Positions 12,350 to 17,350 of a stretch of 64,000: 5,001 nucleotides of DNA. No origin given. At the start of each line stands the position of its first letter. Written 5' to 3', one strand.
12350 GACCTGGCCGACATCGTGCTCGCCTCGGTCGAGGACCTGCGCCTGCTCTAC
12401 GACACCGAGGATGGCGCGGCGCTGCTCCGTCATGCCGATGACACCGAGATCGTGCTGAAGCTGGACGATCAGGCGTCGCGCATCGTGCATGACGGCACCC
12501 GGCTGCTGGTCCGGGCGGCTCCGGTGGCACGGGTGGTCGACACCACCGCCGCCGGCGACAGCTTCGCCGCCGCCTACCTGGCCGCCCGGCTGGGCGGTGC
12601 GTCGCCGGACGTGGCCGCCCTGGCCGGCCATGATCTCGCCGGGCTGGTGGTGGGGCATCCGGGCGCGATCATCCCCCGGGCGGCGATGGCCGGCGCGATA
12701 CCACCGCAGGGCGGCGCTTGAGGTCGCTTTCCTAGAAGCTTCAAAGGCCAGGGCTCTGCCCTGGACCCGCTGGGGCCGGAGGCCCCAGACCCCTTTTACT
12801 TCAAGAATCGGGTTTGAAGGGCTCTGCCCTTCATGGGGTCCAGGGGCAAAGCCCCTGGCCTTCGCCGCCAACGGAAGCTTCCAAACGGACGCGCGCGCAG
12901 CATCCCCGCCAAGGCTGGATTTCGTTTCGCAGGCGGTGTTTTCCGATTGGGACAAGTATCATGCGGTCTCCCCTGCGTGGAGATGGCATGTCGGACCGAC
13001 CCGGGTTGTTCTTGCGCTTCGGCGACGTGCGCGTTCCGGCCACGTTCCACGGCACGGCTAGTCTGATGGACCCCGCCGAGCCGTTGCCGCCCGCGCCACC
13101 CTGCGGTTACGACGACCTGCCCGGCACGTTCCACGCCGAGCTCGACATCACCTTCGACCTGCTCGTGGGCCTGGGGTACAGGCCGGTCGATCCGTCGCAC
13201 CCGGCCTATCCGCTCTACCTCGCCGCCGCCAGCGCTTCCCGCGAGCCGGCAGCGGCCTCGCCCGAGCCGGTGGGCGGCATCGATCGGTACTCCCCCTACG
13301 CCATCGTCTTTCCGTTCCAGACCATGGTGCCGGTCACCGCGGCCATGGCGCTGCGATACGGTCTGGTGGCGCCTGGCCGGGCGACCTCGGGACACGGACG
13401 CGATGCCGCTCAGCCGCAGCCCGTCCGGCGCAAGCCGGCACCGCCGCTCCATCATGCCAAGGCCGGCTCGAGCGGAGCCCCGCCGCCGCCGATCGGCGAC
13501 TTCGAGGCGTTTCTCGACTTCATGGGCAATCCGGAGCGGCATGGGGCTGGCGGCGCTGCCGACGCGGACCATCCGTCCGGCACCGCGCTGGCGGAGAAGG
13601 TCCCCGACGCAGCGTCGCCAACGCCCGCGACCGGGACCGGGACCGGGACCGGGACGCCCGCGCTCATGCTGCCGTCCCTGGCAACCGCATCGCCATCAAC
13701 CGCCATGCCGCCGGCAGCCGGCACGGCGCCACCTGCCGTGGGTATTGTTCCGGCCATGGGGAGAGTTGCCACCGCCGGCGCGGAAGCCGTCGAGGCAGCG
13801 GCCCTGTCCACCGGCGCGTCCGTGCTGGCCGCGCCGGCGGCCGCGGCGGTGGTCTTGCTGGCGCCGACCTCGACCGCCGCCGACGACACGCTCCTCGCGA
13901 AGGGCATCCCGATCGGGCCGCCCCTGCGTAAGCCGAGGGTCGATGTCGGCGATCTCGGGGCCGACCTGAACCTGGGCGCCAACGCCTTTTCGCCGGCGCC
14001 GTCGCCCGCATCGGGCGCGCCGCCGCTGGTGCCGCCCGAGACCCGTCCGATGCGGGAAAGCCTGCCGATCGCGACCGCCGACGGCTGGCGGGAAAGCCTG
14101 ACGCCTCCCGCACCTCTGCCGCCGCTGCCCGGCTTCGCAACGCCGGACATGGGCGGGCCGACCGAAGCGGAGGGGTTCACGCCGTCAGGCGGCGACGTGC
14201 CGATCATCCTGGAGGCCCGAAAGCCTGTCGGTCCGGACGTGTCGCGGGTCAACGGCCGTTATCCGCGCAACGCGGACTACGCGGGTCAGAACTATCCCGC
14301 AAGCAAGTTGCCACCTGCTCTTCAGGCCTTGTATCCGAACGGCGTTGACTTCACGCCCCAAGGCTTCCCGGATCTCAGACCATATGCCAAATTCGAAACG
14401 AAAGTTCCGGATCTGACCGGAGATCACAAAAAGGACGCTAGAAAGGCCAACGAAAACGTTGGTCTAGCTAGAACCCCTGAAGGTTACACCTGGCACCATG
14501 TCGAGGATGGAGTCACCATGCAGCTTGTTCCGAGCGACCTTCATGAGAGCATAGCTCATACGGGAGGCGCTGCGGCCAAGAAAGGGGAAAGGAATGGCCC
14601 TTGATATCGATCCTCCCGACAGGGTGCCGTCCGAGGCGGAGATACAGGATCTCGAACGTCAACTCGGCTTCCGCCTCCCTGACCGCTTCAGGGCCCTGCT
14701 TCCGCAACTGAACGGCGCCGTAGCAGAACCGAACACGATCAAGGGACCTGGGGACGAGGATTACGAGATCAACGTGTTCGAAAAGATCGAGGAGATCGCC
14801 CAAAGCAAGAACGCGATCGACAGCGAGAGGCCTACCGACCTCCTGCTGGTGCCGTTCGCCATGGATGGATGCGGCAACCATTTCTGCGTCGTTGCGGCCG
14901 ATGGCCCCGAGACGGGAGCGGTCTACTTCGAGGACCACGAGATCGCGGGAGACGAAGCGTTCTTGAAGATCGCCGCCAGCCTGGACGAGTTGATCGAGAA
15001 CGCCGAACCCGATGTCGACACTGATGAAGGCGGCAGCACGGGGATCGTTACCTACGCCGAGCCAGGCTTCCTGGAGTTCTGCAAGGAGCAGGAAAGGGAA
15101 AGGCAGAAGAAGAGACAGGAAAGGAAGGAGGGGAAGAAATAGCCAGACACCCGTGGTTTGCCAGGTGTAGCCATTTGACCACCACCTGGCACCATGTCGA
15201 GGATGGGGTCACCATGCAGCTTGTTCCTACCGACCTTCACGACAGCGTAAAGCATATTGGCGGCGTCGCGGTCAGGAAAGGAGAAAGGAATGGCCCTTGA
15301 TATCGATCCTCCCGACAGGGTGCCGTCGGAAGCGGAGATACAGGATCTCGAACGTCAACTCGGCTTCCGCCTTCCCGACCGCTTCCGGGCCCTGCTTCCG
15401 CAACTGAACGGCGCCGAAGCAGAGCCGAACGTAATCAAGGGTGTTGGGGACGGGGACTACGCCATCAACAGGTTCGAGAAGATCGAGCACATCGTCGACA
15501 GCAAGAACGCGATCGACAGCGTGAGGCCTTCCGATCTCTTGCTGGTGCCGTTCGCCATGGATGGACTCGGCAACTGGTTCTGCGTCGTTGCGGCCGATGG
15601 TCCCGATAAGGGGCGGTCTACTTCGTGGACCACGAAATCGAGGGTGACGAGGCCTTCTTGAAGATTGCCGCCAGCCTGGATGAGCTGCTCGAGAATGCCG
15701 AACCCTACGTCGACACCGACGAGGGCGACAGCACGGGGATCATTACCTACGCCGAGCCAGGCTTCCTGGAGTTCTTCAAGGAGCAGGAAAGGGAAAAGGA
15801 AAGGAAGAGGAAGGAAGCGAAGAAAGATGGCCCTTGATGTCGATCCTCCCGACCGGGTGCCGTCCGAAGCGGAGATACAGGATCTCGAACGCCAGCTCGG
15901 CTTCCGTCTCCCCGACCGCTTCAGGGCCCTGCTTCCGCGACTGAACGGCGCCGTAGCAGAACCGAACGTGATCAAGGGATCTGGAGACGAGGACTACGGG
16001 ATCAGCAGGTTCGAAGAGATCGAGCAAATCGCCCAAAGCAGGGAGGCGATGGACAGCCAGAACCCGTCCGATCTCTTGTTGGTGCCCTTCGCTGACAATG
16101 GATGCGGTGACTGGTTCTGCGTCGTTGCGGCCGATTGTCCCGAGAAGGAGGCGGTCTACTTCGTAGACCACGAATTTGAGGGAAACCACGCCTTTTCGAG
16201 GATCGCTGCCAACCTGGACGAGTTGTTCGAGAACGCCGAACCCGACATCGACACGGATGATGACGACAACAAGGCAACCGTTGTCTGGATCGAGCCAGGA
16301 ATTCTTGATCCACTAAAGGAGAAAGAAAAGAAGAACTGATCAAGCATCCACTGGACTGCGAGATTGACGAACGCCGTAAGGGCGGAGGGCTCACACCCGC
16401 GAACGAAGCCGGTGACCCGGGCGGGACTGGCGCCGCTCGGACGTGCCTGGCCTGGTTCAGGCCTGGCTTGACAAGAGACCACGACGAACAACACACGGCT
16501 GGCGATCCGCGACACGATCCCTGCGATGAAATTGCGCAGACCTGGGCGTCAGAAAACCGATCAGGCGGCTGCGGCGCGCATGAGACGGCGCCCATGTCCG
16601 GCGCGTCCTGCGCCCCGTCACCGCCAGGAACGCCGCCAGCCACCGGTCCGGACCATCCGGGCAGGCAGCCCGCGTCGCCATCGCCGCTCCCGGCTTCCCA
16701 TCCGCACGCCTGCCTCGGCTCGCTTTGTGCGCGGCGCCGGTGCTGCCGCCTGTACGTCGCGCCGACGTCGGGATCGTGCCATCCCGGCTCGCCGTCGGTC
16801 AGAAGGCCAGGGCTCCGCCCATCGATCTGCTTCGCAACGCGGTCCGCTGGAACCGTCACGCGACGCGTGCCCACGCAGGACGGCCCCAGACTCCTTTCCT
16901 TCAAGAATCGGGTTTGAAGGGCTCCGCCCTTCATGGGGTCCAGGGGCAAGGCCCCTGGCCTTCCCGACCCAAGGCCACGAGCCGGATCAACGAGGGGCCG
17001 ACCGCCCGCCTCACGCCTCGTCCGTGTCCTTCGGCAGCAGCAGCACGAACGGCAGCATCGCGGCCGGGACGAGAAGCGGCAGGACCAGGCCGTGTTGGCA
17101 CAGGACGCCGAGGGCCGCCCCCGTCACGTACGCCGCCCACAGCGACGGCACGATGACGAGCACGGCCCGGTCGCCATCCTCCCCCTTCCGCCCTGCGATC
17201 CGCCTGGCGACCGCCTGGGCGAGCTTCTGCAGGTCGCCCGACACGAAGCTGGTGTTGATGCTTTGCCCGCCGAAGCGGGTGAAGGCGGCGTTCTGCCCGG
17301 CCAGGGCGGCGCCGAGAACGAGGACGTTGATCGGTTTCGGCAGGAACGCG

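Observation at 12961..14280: Toxin N-terminal about 440 aa has no recognisable trafficking domain, and GC composition shifts before the toxin domain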

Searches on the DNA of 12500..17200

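Call 86: search_rna_families(source=window, start=12500, end=17200, threshold=evalue, max_evalue=0.1)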
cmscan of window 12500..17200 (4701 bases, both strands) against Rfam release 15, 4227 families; matches with E-value up to 0.1: 0.
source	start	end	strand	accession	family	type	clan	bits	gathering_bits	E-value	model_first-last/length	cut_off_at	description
